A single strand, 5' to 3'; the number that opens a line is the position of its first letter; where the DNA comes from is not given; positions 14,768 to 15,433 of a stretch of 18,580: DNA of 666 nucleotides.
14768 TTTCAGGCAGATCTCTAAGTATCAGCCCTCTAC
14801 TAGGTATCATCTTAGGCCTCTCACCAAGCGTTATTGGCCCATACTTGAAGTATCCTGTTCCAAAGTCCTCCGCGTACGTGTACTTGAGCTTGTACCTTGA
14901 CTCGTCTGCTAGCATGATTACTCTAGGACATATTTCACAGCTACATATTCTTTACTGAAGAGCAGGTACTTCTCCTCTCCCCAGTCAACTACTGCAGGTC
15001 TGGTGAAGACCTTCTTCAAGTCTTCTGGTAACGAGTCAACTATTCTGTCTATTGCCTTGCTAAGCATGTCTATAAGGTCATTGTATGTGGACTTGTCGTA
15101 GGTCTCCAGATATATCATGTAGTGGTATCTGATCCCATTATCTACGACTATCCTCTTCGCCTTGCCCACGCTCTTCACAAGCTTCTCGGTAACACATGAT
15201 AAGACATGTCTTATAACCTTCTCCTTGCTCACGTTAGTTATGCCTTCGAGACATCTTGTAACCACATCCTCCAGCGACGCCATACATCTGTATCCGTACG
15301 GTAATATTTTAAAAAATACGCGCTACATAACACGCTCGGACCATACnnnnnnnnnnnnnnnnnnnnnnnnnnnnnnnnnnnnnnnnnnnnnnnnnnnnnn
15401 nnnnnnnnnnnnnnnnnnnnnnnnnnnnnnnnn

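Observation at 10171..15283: Crenactin 'Arcade'-type cluster with two tightly wired sub-operons, fused onto the aIF2-gamma/Rpo7/Spt4 array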

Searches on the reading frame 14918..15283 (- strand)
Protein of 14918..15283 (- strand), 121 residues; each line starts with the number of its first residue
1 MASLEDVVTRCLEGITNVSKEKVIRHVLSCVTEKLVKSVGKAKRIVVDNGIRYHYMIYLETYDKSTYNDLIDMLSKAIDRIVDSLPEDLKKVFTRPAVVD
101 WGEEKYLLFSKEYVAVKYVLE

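Call 4: search_protein_families(library=pfam, proteins=[window:14918-15283:-], max_evalue=0.1)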
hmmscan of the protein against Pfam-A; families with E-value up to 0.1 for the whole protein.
window:14918-15283:- (121 aa): 0 families

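Call 5: search_protein_families(library=ncbifam, proteins=[window:14918-15283:-], max_evalue=0.1)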
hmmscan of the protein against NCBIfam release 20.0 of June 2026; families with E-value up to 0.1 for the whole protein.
window:14918-15283:- (121 aa): 1 family
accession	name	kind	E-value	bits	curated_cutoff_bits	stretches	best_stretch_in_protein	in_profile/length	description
NF047324.1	trim_DfrA51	exception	0.045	14.1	322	1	34-96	2-64/158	trimethoprim-resistant dihydrofolate reductase DfrA51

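Call 12: search_solved_structures(query=window:14918-15283:-, show_alignments=2, max_evalue=10)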
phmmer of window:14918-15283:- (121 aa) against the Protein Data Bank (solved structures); distinct sequences matched with E-value up to 10: 4.
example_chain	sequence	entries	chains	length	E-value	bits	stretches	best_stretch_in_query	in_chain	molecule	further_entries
6een_D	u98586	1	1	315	1.9e-08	37.9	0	66-101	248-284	Designer Pentatricopeptide Protein dPPR10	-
1yqh_A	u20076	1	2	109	0.39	14.3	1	31-114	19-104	IG hypothetical 16092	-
8cyk_B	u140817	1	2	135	0.42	14.2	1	3-42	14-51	HALC1_878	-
3bdi_A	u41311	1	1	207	0.98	13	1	37-116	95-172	Uncharacterized protein Ta0194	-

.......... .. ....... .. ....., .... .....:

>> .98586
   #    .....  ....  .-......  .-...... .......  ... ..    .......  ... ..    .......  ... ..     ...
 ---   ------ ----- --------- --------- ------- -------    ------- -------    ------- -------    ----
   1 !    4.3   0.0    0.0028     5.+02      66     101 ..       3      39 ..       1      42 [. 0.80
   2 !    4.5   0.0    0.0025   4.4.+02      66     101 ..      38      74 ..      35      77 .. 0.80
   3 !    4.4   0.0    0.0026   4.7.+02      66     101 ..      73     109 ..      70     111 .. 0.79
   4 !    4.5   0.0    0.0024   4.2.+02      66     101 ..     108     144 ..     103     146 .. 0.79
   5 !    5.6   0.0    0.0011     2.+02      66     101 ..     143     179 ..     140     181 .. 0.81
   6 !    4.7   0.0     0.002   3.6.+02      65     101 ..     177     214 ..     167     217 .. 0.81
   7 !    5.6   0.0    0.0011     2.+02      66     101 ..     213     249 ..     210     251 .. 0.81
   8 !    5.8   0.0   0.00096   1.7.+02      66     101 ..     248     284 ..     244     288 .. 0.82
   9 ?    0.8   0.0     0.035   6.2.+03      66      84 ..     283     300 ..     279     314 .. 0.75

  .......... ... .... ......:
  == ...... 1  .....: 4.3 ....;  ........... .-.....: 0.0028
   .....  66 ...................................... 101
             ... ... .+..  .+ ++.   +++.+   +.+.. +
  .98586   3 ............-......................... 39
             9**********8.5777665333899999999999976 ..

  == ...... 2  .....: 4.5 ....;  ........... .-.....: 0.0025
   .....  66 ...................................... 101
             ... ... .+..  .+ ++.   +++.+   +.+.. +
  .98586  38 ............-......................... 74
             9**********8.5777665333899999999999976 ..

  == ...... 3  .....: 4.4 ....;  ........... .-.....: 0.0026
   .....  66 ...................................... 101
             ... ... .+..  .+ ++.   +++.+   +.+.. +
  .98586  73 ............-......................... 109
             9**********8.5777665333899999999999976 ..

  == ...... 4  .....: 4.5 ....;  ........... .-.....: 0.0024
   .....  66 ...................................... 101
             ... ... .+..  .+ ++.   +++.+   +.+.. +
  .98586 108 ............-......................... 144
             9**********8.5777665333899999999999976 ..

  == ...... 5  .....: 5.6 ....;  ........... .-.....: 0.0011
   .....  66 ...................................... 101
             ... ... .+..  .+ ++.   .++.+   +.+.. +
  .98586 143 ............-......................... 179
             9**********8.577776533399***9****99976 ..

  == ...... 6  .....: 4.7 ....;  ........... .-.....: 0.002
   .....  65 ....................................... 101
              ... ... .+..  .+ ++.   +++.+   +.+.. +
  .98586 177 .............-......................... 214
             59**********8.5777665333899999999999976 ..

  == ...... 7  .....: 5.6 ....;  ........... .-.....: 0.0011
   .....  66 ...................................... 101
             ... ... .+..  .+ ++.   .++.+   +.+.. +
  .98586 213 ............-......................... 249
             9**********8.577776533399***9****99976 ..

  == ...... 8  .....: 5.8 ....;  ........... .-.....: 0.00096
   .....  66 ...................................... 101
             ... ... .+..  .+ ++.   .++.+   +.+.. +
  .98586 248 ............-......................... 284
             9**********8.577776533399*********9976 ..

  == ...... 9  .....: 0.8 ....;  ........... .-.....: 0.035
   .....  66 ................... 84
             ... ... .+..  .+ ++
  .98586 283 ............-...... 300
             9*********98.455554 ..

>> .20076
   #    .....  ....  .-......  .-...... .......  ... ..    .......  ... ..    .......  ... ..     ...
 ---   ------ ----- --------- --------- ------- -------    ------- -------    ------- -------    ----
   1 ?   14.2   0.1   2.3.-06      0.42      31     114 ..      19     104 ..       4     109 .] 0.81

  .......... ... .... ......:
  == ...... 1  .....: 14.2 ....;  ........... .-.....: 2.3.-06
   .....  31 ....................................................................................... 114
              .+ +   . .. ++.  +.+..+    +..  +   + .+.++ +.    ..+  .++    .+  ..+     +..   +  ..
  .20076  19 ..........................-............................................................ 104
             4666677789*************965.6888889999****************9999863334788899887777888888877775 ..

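Call 14: find_homologous_proteins(query=window:14918-15283:-, max_evalue=0.01)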
Query window:14918-15283:- (121 aa): 6 proteins with E <= 0.01 among 12 candidates.
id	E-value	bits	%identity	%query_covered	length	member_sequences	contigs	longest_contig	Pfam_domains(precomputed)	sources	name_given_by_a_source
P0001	2.1e-71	255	100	100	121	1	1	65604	-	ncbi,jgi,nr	ncbi:MAG: hypothetical protein GXO23_05755 [Crenarchaeota archaeon]|nr:hypothetical protein [Thermop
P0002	8.3e-50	186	66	100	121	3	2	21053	-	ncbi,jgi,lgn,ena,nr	ncbi:MAG: hypothetical protein GXO26_05560 [Crenarchaeota archaeon]|nr:hypothetical protein [Thermop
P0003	6.8e-47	176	64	100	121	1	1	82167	-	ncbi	-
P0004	9.3e-24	102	47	96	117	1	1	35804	-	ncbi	-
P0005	7.0e-23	99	44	98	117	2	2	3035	-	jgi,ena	-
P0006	2.5e-20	91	39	95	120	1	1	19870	-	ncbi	-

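Call 16: find_encoding_contigs(protein=P0004, flank=8000, max_places=3)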
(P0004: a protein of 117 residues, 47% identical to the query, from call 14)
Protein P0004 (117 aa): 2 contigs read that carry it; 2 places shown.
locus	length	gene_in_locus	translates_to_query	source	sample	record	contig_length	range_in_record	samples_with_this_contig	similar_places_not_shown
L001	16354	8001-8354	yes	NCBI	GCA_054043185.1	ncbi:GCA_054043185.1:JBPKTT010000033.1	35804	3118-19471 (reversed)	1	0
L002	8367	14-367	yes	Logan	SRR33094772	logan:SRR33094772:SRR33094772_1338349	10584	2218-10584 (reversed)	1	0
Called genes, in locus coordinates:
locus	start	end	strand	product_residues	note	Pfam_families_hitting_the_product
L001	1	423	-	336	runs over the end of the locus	PF01717:Meth_synt_2, PF08267:Meth_synt_1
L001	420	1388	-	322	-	PF01717:Meth_synt_2 (weak), PF08267:Meth_synt_1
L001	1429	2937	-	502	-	PF04055:Radical_SAM, PF13186:SPASM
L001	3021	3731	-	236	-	-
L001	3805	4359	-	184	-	PF00583:Acetyltransf_1, PF13420:Acetyltransf_4 (faint), PF13673:Acetyltransf_10 (weak), PF13508:Acetyltransf_7, PF08445:FR47 (weak)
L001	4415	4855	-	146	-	-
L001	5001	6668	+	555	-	PF00118:Cpn60_TCP1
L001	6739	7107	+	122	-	PF01192:RNA_pol_Rpb6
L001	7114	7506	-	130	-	PF18653:Arcadin_1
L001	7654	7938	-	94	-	PF01918:Alba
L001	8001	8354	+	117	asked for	-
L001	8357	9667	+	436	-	PF00022:Actin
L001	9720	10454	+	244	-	-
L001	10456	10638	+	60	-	-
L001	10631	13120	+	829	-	PF02463:SMC_N, PF13476:AAA_23, PF13555:AAA_29 (weak), PF13304:AAA_21 (faint), PF02463:SMC_N (weak)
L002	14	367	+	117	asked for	-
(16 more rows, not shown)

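Call 17: find_encoding_contigs(protein=P0006, flank=8000, max_places=3)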
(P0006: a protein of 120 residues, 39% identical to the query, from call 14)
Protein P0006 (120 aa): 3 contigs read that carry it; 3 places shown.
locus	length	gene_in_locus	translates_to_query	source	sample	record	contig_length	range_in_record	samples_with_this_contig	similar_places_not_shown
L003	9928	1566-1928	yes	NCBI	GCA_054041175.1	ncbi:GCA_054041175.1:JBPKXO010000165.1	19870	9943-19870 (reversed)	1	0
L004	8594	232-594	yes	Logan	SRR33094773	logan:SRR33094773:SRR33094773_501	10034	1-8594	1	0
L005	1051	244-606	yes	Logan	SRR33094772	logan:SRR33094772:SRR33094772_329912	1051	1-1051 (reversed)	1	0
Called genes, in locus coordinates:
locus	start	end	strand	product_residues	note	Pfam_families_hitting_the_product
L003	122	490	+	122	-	PF01192:RNA_pol_Rpb6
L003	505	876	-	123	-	PF18653:Arcadin_1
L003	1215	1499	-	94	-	PF01918:Alba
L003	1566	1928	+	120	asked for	-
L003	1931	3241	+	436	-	PF00022:Actin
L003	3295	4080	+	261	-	-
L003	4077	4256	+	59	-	-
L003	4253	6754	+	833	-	PF02463:SMC_N, PF13166:AAA_13 (faint), PF13175:AAA_15 (weak), PF13476:AAA_23, PF13555:AAA_29 (weak), PF13304:AAA_21 (faint)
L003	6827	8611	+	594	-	PF02554:CstA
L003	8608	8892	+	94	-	PF25952:DUF7990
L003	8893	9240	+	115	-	-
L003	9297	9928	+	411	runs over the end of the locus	PF00009:GTP_EFTU, PF03144:GTP_EFTU_D2, PF09173:eIF2_C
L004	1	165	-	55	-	?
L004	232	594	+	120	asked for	-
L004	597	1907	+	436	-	PF00022:Actin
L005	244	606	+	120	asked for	-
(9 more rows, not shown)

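Call 26: search_protein_representatives(alignment_id=A1)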
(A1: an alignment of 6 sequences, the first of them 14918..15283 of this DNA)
Query: 6 sequences, 119 profile positions. Proteins with E-value up to 0.001 (for the whole library): 16; up to 1e-10: 9; up to 1e-30: 3. The best 16 are listed.
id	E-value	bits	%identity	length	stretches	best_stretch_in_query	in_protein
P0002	3.9e-53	195.0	-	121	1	1-119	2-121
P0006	3.0e-48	179.3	-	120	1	1-119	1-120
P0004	9.3e-47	174.4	-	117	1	1-119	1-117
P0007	2.9e-29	118.0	-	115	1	1-118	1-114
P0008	1.9e-20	89.5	-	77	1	45-118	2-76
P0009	1.1e-18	83.8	-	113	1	2-117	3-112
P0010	3.5e-16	75.8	-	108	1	5-117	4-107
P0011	1.9e-12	63.7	-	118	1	1-117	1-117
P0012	8.2e-11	58.5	-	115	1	1-117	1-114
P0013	2.1e-10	57.2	-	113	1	21-118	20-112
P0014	3.9e-06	43.4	-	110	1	23-116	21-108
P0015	9.1e-06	42.2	-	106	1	21-117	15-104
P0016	1.2e-04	38.6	-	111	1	7-118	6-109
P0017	2.5e-04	37.5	-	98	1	17-81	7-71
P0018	3.6e-04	37.0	-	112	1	17-113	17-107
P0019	3.9e-04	36.9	-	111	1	11-82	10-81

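Call 28: find_encoding_contigs(protein=P0016, flank=6000, max_places=3)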
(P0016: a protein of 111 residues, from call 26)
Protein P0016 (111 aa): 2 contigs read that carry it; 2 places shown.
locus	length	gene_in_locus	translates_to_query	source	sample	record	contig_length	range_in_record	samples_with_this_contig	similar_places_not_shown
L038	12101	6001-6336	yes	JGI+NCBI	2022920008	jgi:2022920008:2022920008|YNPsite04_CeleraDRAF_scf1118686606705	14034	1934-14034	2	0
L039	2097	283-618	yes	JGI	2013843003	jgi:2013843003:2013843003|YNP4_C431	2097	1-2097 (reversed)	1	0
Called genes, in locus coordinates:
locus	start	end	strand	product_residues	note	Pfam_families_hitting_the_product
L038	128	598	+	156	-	-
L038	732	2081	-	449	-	PF01751:Toprim (weak), PF13662:Toprim_4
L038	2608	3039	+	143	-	-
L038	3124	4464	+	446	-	PF03065:Glyco_hydro_57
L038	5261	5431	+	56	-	-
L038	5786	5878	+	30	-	-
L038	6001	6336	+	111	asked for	-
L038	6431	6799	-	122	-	PF00583:Acetyltransf_1, PF13673:Acetyltransf_10 (weak), PF13508:Acetyltransf_7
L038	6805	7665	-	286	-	-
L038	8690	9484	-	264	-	PF13481:AAA_25 (weak), PF06745:ATPase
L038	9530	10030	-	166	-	-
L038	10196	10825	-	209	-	PF05942:PaREP1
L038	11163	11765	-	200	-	PF07719:TPR_2 (faint), PF13174:TPR_6 (faint), PF13424:TPR_12 (faint), PF13428:TPR_14 (faint), PF13431:TPR_17 (faint), PF00515:TPR_1 (faint), PF14559:TPR_19 (weak)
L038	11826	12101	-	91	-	?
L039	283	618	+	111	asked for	-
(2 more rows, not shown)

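Call 29: find_encoding_contigs(protein=P0011, flank=6000, max_places=3)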
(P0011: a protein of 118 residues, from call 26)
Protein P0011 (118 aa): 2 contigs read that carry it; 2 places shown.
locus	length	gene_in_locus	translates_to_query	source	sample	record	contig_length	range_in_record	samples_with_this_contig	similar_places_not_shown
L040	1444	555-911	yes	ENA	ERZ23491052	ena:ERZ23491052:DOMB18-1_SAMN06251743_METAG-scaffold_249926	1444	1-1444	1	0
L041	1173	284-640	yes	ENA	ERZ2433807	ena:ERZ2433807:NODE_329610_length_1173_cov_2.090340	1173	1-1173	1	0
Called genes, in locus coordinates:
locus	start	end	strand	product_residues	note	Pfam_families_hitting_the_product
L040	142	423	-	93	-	PF01918:Alba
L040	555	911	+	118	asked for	-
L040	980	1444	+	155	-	?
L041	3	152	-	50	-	?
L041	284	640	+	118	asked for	-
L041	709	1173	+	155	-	?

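Call 43: predict_structure(alignment_id=A5)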
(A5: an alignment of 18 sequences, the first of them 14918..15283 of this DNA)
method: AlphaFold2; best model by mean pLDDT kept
length: 121 residues; sequences in the alignment: 18
mean_pLDDT: 94.3   pTM: 0.86
mean pLDDT of the five models: 94.3, 93.0, 92.8, 92.8, 92.7
residues with pLDDT >= 90: 111; 70-90: 9; 50-70: 1; < 50: 0
segments of 3 or more residues with pLDDT < 50: none
pLDDT, mean of each block of 10 residues (from residue 1): 91 93 95 95 95 94 96 97 94 94 95 95 71
secondary structure, 60 per line:
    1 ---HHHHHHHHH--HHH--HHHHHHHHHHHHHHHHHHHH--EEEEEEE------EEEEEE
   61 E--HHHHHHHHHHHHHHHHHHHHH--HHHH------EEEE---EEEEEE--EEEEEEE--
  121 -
elements in order: H4-12 H20-39 E42-48 E55-61 H64-84 H87-90 E97-100 E104-109 E112-118

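Call 47: fold_search(model_id=the predicted structure, library=pdb)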
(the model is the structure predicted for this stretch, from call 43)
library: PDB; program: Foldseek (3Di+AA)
matches with E <= 10: 607; with E <= 0.001: 0
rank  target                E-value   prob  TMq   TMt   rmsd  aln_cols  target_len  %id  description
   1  7qpr_D                1.5e-02  0.92  0.41  0.10  11.4       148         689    9  Structure of full length SpoT (released 2023-01-18)
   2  7qps_B                1.6e-02  0.97  0.44  0.21  11.1       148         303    8  Structure of Mn-free SpoT (released 2023-01-18)
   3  7qps_A                2.0e-02  0.96  0.44  0.20  11.1       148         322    8  Structure of Mn-free SpoT (released 2023-01-18)
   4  7o9k_u                2.4e-02  1.00  0.50  0.46   3.2        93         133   12  Human mitochondrial ribosome large subunit assembly intermediate with MTERF4-NSUN4, MRM2, MTG1, the MALSU module, GTPB (released 2021-06-30)
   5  8pk0_u                2.6e-02  1.00  0.50  0.48   3.2        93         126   11  human mitoribosomal large subunit assembly intermediate 1 with GTPBP10-GTPBP7 (released 2023-12-13)
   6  5ool_u                2.6e-02  0.99  0.47  0.51   3.5        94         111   11  Structure of a native assembly intermediate of the human mitochondrial ribosome with unfolded interfacial rRNA (released 2017-09-13)
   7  7qpr_A                2.6e-02  0.89  0.41  0.10  11.4       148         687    9  Structure of full length SpoT (released 2023-01-18)
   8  7qpr_C                2.8e-02  0.89  0.41  0.10  11.4       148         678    9  Structure of full length SpoT (released 2023-01-18)
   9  7qpr_B                3.1e-02  0.85  0.41  0.10  11.4       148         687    9  Structure of full length SpoT (released 2023-01-18)
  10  4wcw_A                3.3e-02  1.00  0.49  0.51   3.2        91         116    9  Ribosomal silencing factor during starvation or stationary phase (RsfS) from Mycobacterium tuberculosis (released 2014-09-24)
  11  4wcw_C                3.9e-02  0.98  0.43  0.44   5.6        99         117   12  Ribosomal silencing factor during starvation or stationary phase (RsfS) from Mycobacterium tuberculosis (released 2014-09-24)
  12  3hiy_A                5.0e-02  0.47  0.32  0.13  16.8       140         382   11  Minor Editosome-Associated TUTase 1 with bound UTP and Mg (released 2010-05-12)
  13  7o9m_u                5.7e-02  0.93  0.42  0.40   4.0        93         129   12  Human mitochondrial ribosome large subunit assembly intermediate with MTERF4-NSUN4, MRM2, MTG1 and the MALSU module (released 2021-06-30)
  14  3ups                  5.7e-02  0.87  0.39  0.42   5.7        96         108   14  Crystal structure of iojap-like protein from Zymomonas mobilis (released 2011-12-28)
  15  4wcw_B                6.4e-02  0.99  0.48  0.52   3.7        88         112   10  Ribosomal silencing factor during starvation or stationary phase (RsfS) from Mycobacterium tuberculosis (released 2014-09-24)
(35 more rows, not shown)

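Call 54: find_encoding_contigs(protein=P0009, flank=5000, max_places=2)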
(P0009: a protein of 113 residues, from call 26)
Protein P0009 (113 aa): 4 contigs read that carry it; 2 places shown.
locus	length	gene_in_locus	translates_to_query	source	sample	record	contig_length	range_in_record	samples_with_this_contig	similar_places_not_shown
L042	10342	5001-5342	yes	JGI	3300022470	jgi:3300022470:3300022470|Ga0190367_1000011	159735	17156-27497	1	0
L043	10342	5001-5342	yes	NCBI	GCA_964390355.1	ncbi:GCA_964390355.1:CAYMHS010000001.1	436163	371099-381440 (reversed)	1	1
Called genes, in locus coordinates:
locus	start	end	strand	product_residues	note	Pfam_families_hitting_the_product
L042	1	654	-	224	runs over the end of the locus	-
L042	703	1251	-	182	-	PF00583:Acetyltransf_1, PF13673:Acetyltransf_10 (faint), PF13508:Acetyltransf_7, PF08445:FR47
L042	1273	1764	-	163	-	-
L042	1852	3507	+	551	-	PF00118:Cpn60_TCP1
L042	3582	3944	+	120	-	PF01192:RNA_pol_Rpb6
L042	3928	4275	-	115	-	PF18653:Arcadin_1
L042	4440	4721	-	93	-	PF01918:Alba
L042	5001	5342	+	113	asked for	-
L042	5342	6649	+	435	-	PF00022:Actin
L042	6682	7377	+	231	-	-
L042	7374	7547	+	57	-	-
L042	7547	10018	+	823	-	PF02463:SMC_N, PF13476:AAA_23, PF13514:AAA_27 (weak), PF13555:AAA_29, PF13304:AAA_21 (faint)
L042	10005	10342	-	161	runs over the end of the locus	PF01613:Flavin_Reduct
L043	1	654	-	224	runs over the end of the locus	-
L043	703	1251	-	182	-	PF00583:Acetyltransf_1, PF13673:Acetyltransf_10 (faint), PF13508:Acetyltransf_7, PF08445:FR47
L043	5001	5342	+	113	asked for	-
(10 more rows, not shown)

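Call 55: find_encoding_contigs(protein=P0012, flank=5000, max_places=2)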
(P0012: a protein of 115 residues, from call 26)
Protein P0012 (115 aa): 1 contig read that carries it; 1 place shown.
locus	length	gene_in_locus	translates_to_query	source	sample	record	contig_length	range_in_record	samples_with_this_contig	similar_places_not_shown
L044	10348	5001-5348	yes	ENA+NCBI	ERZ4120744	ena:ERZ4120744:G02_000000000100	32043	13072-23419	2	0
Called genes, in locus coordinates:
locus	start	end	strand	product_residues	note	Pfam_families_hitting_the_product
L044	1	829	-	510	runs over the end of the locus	PF04389:Peptidase_M28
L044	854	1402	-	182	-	PF00583:Acetyltransf_1, PF13508:Acetyltransf_7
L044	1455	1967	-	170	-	-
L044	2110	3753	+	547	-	PF00118:Cpn60_TCP1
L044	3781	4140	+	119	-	PF01192:RNA_pol_Rpb6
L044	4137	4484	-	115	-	PF18653:Arcadin_1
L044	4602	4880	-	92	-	PF01918:Alba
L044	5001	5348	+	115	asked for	-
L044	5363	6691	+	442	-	PF00022:Actin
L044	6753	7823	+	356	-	PF01658:Inos-1-P_synth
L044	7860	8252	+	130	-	-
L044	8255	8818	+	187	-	PF02778:tRNA_int_endo_N, PF01974:tRNA_int_endo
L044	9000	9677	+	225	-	-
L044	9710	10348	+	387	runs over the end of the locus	PF24894:Hexapep_GlmU (faint), PF25084:LbH_EIF2B, PF00132:Hexapep, PF25087:GMPPB_C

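Call 56: find_encoding_contigs(protein=P0015, flank=5000, max_places=2)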
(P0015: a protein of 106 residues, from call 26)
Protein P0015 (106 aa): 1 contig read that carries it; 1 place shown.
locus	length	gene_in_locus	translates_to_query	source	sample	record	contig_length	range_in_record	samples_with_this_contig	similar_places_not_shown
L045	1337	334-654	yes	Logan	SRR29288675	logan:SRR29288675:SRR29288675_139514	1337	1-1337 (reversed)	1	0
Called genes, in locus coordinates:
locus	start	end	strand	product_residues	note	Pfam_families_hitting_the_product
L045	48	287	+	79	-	-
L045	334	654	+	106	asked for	-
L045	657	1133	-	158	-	PF13302:Acetyltransf_3 (weak), PF13420:Acetyltransf_4, PF13527:Acetyltransf_9, PF00583:Acetyltransf_1, PF13673:Acetyltransf_10, PF13508:Acetyltransf_7, PF08445:FR47 (weak)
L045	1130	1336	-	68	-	?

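Call 57: find_encoding_contigs(protein=P0018, flank=5000, max_places=2)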
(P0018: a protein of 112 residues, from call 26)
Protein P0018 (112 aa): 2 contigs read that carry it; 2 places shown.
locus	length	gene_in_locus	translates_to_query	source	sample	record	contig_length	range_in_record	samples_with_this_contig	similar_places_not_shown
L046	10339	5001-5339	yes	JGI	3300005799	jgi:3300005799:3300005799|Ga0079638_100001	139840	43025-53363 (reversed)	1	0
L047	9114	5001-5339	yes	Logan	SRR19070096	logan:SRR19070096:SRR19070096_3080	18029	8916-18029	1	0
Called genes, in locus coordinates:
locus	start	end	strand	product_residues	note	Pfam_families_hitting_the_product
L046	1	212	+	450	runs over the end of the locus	PF00202:Aminotran_3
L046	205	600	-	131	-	PF02742:Fe_dep_repr_C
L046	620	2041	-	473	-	PF00206:Lyase_1, PF08328:ASL_C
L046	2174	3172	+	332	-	PF00709:Adenylsucc_synt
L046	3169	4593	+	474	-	PF01134:GIDA (faint), PF01266:DAO (faint), PF01946:Thi4 (weak), PF03486:HI0933_like (faint), PF07992:Pyr_redox_2 (faint), PF13738:Pyr_redox_3 (faint), PF21688:FAD-depend_C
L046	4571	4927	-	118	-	-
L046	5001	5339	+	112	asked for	-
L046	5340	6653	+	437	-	PF00022:Actin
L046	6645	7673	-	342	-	-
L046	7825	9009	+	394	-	PF00266:Aminotran_5, PF01053:Cys_Met_Meta_PP (weak)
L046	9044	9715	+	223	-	PF00121:TIM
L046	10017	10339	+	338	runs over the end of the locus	PF02775:TPP_enzyme_C, PF12367:PFO_beta_C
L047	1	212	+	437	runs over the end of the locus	PF00202:Aminotran_3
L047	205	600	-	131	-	PF02742:Fe_dep_repr_C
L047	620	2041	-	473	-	PF00206:Lyase_1, PF08328:ASL_C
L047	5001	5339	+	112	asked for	-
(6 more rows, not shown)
